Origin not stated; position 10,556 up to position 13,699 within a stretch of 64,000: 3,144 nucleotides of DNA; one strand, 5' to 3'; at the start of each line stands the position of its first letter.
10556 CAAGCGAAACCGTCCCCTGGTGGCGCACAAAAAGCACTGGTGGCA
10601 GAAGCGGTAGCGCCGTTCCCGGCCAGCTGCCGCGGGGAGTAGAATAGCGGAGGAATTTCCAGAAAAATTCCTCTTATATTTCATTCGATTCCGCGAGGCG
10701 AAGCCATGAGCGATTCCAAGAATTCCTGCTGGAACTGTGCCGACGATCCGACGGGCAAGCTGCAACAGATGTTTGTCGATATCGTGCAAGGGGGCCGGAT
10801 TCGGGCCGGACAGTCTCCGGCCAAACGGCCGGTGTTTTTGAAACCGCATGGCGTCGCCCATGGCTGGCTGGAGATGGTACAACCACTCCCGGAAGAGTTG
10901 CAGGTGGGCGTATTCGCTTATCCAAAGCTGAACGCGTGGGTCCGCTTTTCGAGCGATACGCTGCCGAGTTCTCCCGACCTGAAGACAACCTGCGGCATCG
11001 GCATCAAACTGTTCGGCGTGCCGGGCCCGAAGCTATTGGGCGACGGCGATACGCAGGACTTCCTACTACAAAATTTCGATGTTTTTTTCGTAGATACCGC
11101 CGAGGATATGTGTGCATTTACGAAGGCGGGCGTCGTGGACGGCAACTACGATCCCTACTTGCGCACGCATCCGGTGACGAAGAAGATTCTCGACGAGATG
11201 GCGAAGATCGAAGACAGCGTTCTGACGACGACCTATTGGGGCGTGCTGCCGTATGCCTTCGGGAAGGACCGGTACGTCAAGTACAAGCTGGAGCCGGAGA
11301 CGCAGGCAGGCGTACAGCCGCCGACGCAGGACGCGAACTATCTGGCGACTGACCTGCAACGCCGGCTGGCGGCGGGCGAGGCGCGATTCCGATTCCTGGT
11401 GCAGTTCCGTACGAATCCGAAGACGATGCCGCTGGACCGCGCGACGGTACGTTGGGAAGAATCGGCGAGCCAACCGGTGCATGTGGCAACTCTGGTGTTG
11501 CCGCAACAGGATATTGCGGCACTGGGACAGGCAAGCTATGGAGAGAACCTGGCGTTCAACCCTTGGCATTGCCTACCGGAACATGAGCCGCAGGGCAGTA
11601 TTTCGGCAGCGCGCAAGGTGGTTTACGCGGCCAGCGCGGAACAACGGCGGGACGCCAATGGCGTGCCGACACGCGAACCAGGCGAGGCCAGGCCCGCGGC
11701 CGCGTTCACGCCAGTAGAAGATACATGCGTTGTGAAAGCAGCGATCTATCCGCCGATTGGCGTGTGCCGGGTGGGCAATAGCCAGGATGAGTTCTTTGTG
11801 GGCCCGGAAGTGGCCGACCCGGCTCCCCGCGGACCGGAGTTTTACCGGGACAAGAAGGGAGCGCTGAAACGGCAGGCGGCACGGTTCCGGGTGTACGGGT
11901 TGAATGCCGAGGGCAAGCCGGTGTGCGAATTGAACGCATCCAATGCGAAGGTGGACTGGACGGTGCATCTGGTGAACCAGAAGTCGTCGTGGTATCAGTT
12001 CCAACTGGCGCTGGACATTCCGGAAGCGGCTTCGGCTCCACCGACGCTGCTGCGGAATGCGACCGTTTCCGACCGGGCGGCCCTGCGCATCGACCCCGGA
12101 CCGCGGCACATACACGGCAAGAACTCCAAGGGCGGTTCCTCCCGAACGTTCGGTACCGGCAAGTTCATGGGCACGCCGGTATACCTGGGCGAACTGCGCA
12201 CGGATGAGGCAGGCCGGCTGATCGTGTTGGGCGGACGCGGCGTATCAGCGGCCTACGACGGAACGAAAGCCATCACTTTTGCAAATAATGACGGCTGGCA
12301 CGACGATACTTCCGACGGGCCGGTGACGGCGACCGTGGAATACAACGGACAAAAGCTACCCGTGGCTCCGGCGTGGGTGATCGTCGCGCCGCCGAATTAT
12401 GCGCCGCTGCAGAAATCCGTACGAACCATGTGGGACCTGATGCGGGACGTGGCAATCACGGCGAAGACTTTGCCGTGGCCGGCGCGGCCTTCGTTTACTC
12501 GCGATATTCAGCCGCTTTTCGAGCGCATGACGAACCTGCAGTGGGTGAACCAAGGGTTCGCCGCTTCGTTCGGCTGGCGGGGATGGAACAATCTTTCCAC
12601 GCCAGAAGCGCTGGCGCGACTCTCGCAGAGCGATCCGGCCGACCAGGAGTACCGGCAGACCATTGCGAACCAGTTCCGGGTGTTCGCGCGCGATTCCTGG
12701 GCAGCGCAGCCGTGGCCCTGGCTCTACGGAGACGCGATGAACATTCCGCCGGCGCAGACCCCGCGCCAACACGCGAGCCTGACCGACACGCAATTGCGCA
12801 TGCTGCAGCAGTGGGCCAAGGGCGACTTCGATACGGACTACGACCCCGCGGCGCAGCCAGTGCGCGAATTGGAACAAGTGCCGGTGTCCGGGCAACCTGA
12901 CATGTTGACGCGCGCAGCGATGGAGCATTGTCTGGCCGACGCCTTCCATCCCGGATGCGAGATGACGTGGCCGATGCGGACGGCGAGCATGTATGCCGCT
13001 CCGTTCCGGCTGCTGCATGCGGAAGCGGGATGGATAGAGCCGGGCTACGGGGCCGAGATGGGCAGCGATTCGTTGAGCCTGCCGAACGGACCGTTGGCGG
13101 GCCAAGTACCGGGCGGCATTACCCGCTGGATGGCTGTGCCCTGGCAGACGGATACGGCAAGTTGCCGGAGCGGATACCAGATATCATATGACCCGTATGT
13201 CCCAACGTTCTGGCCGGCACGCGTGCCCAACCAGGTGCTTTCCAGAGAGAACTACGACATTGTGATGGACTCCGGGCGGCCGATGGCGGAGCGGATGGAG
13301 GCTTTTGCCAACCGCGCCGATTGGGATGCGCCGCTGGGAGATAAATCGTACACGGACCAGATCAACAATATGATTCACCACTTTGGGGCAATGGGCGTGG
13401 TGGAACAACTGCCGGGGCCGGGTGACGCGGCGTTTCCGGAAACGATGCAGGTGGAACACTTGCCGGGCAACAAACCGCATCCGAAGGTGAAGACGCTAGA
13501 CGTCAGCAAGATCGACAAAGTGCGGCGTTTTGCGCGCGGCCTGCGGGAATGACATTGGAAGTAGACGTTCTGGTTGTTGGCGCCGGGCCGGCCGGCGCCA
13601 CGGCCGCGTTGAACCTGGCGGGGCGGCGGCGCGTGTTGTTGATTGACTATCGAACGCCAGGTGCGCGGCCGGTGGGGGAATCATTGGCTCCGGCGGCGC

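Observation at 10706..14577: Catalase-related haem domain fused to a LodA/GoxA-type CTQ quinoprotein oxidase, with its LodB-type flavoprotein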

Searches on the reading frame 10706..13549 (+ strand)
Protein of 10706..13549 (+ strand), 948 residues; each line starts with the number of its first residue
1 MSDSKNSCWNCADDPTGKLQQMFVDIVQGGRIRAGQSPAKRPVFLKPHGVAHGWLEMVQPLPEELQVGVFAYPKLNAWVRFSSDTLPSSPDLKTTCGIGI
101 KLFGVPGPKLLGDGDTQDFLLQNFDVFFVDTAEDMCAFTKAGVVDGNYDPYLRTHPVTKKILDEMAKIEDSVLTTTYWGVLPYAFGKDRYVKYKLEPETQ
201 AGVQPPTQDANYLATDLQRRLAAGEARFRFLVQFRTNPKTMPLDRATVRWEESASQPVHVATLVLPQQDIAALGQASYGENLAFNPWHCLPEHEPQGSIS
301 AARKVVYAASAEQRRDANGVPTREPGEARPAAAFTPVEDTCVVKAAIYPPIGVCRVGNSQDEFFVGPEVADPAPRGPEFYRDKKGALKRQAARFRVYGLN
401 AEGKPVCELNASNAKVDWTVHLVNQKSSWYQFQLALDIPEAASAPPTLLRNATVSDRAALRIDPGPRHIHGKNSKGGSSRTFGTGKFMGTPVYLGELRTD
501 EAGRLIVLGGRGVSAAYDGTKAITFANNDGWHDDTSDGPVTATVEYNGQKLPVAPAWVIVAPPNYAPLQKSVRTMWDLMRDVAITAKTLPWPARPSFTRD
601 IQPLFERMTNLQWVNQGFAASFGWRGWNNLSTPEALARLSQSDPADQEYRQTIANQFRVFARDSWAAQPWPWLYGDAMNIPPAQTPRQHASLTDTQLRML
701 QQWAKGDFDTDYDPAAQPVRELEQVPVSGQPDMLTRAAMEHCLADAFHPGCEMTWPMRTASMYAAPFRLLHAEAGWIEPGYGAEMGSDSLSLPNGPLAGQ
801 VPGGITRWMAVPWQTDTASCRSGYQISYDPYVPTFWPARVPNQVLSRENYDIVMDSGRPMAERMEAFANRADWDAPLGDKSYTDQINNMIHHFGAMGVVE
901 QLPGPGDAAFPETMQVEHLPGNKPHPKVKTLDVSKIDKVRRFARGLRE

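Call 3: search_protein_families(library=pfam, proteins=[window:10706-13549:+], max_evalue=0.1)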
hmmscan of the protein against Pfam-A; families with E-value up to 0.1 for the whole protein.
window:10706-13549:+ (948 aa): 2 families
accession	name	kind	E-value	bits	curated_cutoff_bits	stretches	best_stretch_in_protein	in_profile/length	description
PF17990.7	LodA_N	-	1.4e-83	280.6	26.3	1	348-560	1-213/213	L-Lysine epsilon oxidase N-terminal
PF18417.6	LodA_C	-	9.7e-41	139.4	25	1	683-836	11-149/149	L-lysine epsilon oxidase C-terminal domain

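Call 4: search_protein_families(library=ncbifam, proteins=[window:10706-13549:+], max_evalue=0.1)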
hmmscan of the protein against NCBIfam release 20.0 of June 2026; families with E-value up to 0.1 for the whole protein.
window:10706-13549:+ (948 aa): 2 families
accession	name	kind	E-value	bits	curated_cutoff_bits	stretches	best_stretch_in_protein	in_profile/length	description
NF038173.1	Gly_ox_CTQ_GoxA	equivalog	5.7e-127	424.3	750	1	337-914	36-641/668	CTQ-dependent glycine oxidase GoxA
NF038172.1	Lys_ox_CTQ_LodA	equivalog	8.4e-57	192.9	600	1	346-821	3-503/684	CTQ-dependent lysine 6-oxidase LodA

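Call 9: find_homologous_proteins(query=window:10706-13549:+, max_evalue=0.001)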
Query window:10706-13549:+ (948 aa): 2421 proteins with E <= 0.001 among 8000 candidates; the best 120 are listed.
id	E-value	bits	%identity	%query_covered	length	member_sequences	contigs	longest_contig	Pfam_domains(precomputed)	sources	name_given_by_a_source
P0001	0.0e+0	2244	100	100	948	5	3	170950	PF17990.8,PF18417.7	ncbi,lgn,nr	ncbi:MAG TPA: LodA/GoxA family CTQ-dependent oxidase [Bryobacteraceae bacterium]|nr:LodA/GoxA family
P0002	0.0e+0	1697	75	99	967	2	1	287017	PF17990.8,PF18417.7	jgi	-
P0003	0.0e+0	1662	73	100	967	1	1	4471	PF17990.8,PF18417.7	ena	-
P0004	0.0e+0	1654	73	99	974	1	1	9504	PF17990.8,PF18417.7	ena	-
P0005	0.0e+0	1647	72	99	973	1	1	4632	PF17990.8,PF18417.7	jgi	jgi:hypothetical protein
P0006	0.0e+0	1646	72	100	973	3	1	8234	PF17990.8,PF18417.7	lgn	-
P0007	0.0e+0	1639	72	100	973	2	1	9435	PF17990.8,PF18417.7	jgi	jgi:hypothetical protein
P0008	0.0e+0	1634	73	99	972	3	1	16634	PF17990.8,PF18417.7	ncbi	-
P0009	0.0e+0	1621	71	99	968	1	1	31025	PF17990.8,PF18417.7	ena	-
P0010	0.0e+0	1618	73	98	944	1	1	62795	PF17990.8,PF18417.7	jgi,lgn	jgi:hypothetical protein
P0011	0.0e+0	1611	72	100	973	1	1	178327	PF17990.8,PF18417.7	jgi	jgi:hypothetical protein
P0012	0.0e+0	1603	73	98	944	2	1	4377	PF17990.8,PF18417.7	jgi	jgi:hypothetical protein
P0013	0.0e+0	1594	72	100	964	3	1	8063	PF17990.8,PF18417.7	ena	-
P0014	0.0e+0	1591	71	99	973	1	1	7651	PF17990.8,PF18417.7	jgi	jgi:hypothetical protein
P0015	0.0e+0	1590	71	99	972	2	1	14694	PF17990.8,PF18417.7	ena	-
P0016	0.0e+0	1589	71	99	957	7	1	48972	PF17990.8,PF18417.7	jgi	jgi:hypothetical protein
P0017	0.0e+0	1586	72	99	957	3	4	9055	PF17990.8,PF18417.7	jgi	jgi:hypothetical protein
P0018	0.0e+0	1580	72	99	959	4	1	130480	PF17990.8,PF18417.7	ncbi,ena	-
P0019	0.0e+0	1577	70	99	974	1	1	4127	PF17990.8,PF18417.7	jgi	jgi:hypothetical protein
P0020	0.0e+0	1577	71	100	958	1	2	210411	PF17990.8,PF18417.7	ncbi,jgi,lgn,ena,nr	ncbi:MAG TPA: LodA/GoxA family CTQ-dependent oxidase [Bryobacteraceae bacterium]|nr:LodA/GoxA family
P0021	0.0e+0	1576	70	100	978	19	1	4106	PF17990.8,PF18417.7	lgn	-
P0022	0.0e+0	1576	70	100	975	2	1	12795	PF17990.8,PF18417.7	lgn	-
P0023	0.0e+0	1575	70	100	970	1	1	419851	PF17990.8,PF18417.7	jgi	jgi:hypothetical protein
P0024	0.0e+0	1574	70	99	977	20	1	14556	PF17990.8,PF18417.7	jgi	jgi:hypothetical protein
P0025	0.0e+0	1570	70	100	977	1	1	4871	PF17990.8,PF18417.7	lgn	-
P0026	0.0e+0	1569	71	100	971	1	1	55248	PF17990.8,PF18417.7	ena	-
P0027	0.0e+0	1568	69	100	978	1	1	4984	PF17990.8,PF18417.7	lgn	-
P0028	0.0e+0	1566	76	91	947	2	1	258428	PF17990.8,PF18417.7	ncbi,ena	-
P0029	0.0e+0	1565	71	100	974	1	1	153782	PF17990.8,PF18417.7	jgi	jgi:hypothetical protein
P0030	0.0e+0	1565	69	99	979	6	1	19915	PF17990.8,PF18417.7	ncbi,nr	ncbi:MAG TPA: LodA/GoxA family CTQ-dependent oxidase [Pyrinomonadaceae bacterium]|nr:LodA/GoxA famil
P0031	0.0e+0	1563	70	100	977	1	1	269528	PF17990.8,PF18417.7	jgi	jgi:L-Lysine epsilon oxidase N-terminal/L-lysine epsilon oxidase C-terminal domain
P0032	0.0e+0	1561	70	100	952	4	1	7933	PF17990.8,PF18417.7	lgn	-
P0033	0.0e+0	1557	70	99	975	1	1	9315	PF17990.8,PF18417.7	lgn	-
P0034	0.0e+0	1555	69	100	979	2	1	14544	PF17990.8,PF18417.7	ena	-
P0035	0.0e+0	1552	69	100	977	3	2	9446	PF17990.8,PF18417.7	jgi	jgi:hypothetical protein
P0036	0.0e+0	1549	70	100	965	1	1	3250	PF17990.8,PF18417.7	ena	-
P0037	0.0e+0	1547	68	100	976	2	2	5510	PF17990.8,PF18417.7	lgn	-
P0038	0.0e+0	1540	69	100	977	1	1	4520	PF17990.8,PF18417.7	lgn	-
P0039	0.0e+0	1538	69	99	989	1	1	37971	PF17990.8,PF18417.7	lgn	-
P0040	0.0e+0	1536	68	99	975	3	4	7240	PF17990.8,PF18417.7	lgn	-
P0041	0.0e+0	1534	68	99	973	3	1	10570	PF17990.8,PF18417.7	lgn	-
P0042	0.0e+0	1534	68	100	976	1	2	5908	PF17990.8,PF18417.7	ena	-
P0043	0.0e+0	1532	69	100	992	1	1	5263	PF17990.8,PF18417.7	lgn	-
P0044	0.0e+0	1532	68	99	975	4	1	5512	PF17990.8,PF18417.7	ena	-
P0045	0.0e+0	1529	68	99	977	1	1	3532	PF17990.8,PF18417.7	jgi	-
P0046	0.0e+0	1527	69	99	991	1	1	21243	PF17990.8,PF18417.7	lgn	-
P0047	0.0e+0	1522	68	99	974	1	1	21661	PF17990.8,PF18417.7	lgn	-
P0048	0.0e+0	1522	68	99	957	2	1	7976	PF17990.8,PF18417.7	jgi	jgi:hypothetical protein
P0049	0.0e+0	1521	70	97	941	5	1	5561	PF17990.8,PF18417.7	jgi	jgi:hypothetical protein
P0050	0.0e+0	1520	69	100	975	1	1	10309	PF17990.8,PF18417.7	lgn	-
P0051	0.0e+0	1515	67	100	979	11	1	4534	PF17990.8,PF18417.7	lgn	-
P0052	0.0e+0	1514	67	100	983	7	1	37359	PF17990.8,PF18417.7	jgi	jgi:hypothetical protein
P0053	0.0e+0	1513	69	100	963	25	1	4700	PF17990.8,PF18417.7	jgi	jgi:hypothetical protein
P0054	0.0e+0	1509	68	100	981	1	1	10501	PF17990.8,PF18417.7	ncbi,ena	ncbi:MAG TPA: LodA/GoxA family CTQ-dependent oxidase [Abditibacteriaceae bacterium]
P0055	0.0e+0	1508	68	100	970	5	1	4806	PF17990.8,PF18417.7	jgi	jgi:L-Lysine epsilon oxidase N-terminal/L-lysine epsilon oxidase C-terminal domain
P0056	0.0e+0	1507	67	100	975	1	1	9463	PF17990.8,PF18417.7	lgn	-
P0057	0.0e+0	1504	68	99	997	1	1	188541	PF17990.8,PF18417.7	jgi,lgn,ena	-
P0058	0.0e+0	1503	68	99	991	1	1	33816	PF17990.8,PF18417.7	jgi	jgi:hypothetical protein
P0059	0.0e+0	1501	67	100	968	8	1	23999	PF17990.8,PF18417.7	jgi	jgi:hypothetical protein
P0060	0.0e+0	1498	68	98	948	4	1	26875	PF17990.8,PF18417.7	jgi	-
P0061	0.0e+0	1498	68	99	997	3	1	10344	PF17990.8,PF18417.7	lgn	-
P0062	0.0e+0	1495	68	98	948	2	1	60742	PF17990.8,PF18417.7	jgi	jgi:hypothetical protein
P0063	0.0e+0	1494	68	99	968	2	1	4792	PF17990.8,PF18417.7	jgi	jgi:hypothetical protein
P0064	0.0e+0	1494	68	99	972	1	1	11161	PF17990.8,PF18417.7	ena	-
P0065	0.0e+0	1493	67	99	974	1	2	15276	PF17990.8,PF18417.7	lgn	-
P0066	0.0e+0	1490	67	99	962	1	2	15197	PF17990.8,PF18417.7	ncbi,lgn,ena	-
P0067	0.0e+0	1490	66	99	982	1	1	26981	PF17990.8,PF18417.7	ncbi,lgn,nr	ncbi:MAG: LodA/GoxA family CTQ-dependent oxidase [Myxococcaceae bacterium]|nr:LodA/GoxA family CTQ-d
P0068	0.0e+0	1488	67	100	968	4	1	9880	PF17990.8,PF18417.7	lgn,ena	-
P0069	0.0e+0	1481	68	99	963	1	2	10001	PF17990.8,PF18417.7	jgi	jgi:hypothetical protein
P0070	0.0e+0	1478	67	99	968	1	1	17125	PF17990.8,PF18417.7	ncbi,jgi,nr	ncbi:MAG: hypothetical protein K0R39_3430 [Symbiobacteriaceae bacterium]|jgi:hypothetical protein|nr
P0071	0.0e+0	1477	66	100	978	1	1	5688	PF17990.8,PF18417.7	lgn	-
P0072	0.0e+0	1463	66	100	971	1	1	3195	PF17990.8,PF18417.7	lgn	-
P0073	0.0e+0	1460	68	98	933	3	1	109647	PF17990.8,PF18417.7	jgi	jgi:L-Lysine epsilon oxidase N-terminal/L-lysine epsilon oxidase C-terminal domain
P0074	0.0e+0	1460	69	96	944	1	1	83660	PF17990.8,PF18417.7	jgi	jgi:hypothetical protein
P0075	0.0e+0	1458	67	100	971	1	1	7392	PF17990.8,PF18417.7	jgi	jgi:L-lysine epsilon oxidase-like protein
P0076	0.0e+0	1455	67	99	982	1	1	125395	PF17990.8,PF18417.7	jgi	jgi:hypothetical protein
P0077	0.0e+0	1452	66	99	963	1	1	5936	PF17990.8,PF18417.7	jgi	jgi:L-Lysine epsilon oxidase N-terminal/L-lysine epsilon oxidase C-terminal domain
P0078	0.0e+0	1440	67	99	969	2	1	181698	PF17990.8,PF18417.7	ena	-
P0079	0.0e+0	1437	67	98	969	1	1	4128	PF17990.8,PF18417.7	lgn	-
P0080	0.0e+0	1437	66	100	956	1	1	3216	PF17990.8,PF18417.7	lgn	-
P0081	0.0e+0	1430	66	100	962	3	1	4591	PF17990.8,PF18417.7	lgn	-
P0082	0.0e+0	1430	66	99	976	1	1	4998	PF17990.8,PF18417.7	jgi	jgi:hypothetical protein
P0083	0.0e+0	1428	66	99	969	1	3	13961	PF17990.8,PF18417.7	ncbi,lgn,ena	-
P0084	0.0e+0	1428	67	99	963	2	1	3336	PF17990.8,PF18417.7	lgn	-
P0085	0.0e+0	1427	65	99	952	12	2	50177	PF17990.8,PF18417.7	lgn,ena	-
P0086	0.0e+0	1425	66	100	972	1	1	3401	PF17990.8,PF18417.7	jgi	-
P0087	0.0e+0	1424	66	99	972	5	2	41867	PF17990.8,PF18417.7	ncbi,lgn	-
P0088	0.0e+0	1420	67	99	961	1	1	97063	PF17990.8,PF18417.7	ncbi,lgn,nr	ncbi:MAG: LodA/GoxA family CTQ-dependent oxidase [Bacteroidetes bacterium]|nr:LodA/GoxA family CTQ-d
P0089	0.0e+0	1420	65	99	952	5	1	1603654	PF17990.8,PF18417.7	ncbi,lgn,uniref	ncbi:LodA/GoxA family CTQ-dependent oxidase [Flavobacterium sp. GCM10027622]|uniref:LodA/GoxA family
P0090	0.0e+0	1419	66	99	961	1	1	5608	PF17990.8,PF18417.7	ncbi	ncbi:MAG TPA: LodA/GoxA family CTQ-dependent oxidase [Thermoanaerobaculia bacterium]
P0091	0.0e+0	1419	65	99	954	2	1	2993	PF17990.8,PF18417.7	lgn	-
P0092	0.0e+0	1416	66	99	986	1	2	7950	PF17990.8,PF18417.7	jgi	-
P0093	0.0e+0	1410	65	99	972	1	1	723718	PF17990.8,PF18417.7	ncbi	-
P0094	0.0e+0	1402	64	100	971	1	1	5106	PF17990.8,PF18417.7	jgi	jgi:L-Lysine epsilon oxidase N-terminal/L-lysine epsilon oxidase C-terminal domain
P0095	0.0e+0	1400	66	99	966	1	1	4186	PF17990.8,PF18417.7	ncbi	-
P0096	0.0e+0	1399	64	99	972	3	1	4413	PF17990.8,PF18417.7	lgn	-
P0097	0.0e+0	1397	65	99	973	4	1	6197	PF17990.8,PF18417.7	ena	-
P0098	0.0e+0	1397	65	100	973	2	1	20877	PF17990.8,PF18417.7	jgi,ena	-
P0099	0.0e+0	1394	65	99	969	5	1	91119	PF17990.8,PF18417.7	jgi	jgi:hypothetical protein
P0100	0.0e+0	1392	64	99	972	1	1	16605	PF17990.8,PF18417.7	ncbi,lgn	-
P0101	0.0e+0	1390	65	99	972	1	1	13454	PF17990.8,PF18417.7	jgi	-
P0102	0.0e+0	1384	66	98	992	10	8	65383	PF17990.8,PF18417.7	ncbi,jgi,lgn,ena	jgi:hypothetical protein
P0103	0.0e+0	1378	63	100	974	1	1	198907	PF17990.8,PF18417.7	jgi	jgi:L-Lysine epsilon oxidase N-terminal/L-lysine epsilon oxidase C-terminal domain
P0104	0.0e+0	1374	62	99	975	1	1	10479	PF17990.8,PF18417.7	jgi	jgi:hypothetical protein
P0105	0.0e+0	1374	65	94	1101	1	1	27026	PF17990.8,PF18417.7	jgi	jgi:hypothetical protein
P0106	0.0e+0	1368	64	99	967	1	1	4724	PF17990.8,PF18417.7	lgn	-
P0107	0.0e+0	1365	63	100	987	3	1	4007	PF17990.8,PF18417.7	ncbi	-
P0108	0.0e+0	1363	63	99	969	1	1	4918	PF17990.8,PF18417.7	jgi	jgi:L-Lysine epsilon oxidase N-terminal/L-lysine epsilon oxidase C-terminal domain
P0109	0.0e+0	1362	64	99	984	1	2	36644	PF17990.8,PF18417.7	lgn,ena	-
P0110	0.0e+0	1361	67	95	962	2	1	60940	PF17990.8,PF18417.7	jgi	jgi:hypothetical protein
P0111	0.0e+0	1359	63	99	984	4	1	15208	PF17990.8,PF18417.7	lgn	-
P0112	0.0e+0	1358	63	99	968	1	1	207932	PF17990.8,PF18417.7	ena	-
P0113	0.0e+0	1357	62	99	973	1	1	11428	PF17990.8,PF18417.7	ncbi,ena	-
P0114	0.0e+0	1350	64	99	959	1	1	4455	PF17990.8,PF18417.7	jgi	jgi:hypothetical protein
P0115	0.0e+0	1341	65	96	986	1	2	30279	PF17990.8,PF18417.7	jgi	jgi:hypothetical protein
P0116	0.0e+0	1341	60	100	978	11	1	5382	PF17990.8,PF18417.7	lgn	-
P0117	0.0e+0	1338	63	100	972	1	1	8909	PF17990.8,PF18417.7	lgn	-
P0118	0.0e+0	1336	62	99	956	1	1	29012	PF17990.8,PF18417.7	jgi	jgi:hypothetical protein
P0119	0.0e+0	1330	64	96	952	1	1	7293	PF17990.8,PF18417.7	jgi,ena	-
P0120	0.0e+0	1328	61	99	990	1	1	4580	PF17990.8,PF18417.7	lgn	-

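Call 36: search_dna_similar(query=window:10706-13549:+, collection=plasmids, mode=protein, max_rows=30)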
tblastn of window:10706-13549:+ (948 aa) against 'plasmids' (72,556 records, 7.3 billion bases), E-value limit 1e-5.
Records with a match: 172; places in all: 183; records where one place covers at least 80% of the query: 22.
Best place of each record, by identity: 60-80% 1; <60% 171.
By first word of the organism name: Rhizobium 20; Agrobacterium 18; Ralstonia 15; Roseomonas 13; Paracoccus 7; Sphingomonas 7; Azospirillum 6; Methylobacterium 6; Acinetobacter 5; Bradyrhizobium 4; and 35 more.
By predicted mobility (MOB-suite, as given by PLSDB): non-mobilizable 92; conjugative 45; mobilizable 35.
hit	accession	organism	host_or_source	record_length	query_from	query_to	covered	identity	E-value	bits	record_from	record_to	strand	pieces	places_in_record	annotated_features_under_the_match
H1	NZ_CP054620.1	Azospirillum oryzae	cell culture,soil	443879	8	947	99%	57.2%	0e+0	1042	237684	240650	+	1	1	LodA/GoxA family CTQ-dependent oxidase | NAD(P)/FAD-dependent oxidoreductase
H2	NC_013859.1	Azospirillum sp. B510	-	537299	8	947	99%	56.6%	0e+0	1036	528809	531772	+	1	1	LodA/GoxA family CTQ-dependent oxidase | NAD(P)/FAD-dependent oxidoreductase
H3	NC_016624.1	Azospirillum lipoferum 4B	-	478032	8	946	99%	56.1%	0e+0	1028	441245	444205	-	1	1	LodA/GoxA family CTQ-dependent oxidase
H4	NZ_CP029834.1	Azospirillum ramasamyi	single cell,Cow dung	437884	8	947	99%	55.9%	0e+0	1027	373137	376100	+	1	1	LodA/GoxA family CTQ-dependent oxidase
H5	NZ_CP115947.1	Ralstonia solanacearum MolK2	Musa sp.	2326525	10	929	97%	52.5%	0e+0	870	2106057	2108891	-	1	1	record has no annotation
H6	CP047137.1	Ralstonia solanacearum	Potato,Single cell,tuber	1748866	10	929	97%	52.4%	0e+0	869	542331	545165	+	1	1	catalase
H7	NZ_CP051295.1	Ralstonia solanacearum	Plantain,cell culture,stem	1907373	10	929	97%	52.4%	0e+0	868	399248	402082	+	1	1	none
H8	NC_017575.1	Ralstonia solanacearum Po82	-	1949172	10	929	97%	52.4%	0e+0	868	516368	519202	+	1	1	none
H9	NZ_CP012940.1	Ralstonia solanacearum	plantain,cell culture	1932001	10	929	97%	52.4%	0e+0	868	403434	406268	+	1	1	none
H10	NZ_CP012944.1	Ralstonia solanacearum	Cucumis sativus,cell culture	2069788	10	929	97%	52.4%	0e+0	868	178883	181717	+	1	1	none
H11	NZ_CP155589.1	Ralstonia solanacearum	Musa sp.,cell culture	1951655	10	929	97%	52.4%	0e+0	868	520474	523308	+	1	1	none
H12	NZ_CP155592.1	Ralstonia solanacearum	Musa sp.,cell culture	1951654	10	929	97%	52.4%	0e+0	868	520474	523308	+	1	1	none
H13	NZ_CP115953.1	Ralstonia solanacearum CFBP2957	Solanum lycopersicum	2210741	10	929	97%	52.4%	0e+0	868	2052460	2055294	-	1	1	none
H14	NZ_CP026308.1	Ralstonia solanacearum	Musa sp.,pure culture,plants with Moko ...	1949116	10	929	97%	52.3%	0e+0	868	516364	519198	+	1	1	none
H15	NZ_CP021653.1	Ralstonia solanacearum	Solanum lycopersicum,Tomato with ...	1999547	10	929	97%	52.3%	0e+0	875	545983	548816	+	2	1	none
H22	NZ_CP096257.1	Bradyrhizobium barranii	Glycine max cv. AC Glengarry,Cell ...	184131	342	947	64%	61.7%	0e+0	735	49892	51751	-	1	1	LodA/GoxA family CTQ-dependent oxidase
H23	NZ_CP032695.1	Rhizobium jaguaris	Calliandra grandiflora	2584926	324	946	66%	59.6%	0e+0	717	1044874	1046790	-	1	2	none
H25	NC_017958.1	Tistrella mobilis KA081020-065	-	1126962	342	907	60%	50.8%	1e-154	513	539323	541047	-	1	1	record has no annotation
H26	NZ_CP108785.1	Embleya sp. NBC_00888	-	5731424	322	921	63%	47.2%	2e-144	483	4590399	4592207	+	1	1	none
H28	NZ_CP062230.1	Mesorhizobium onobrychidis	Sainfoin,pure bacterial culture,Nodule ...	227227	342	923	61%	45.9%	6e-141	473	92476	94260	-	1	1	LodA/GoxA family CTQ-dependent oxidase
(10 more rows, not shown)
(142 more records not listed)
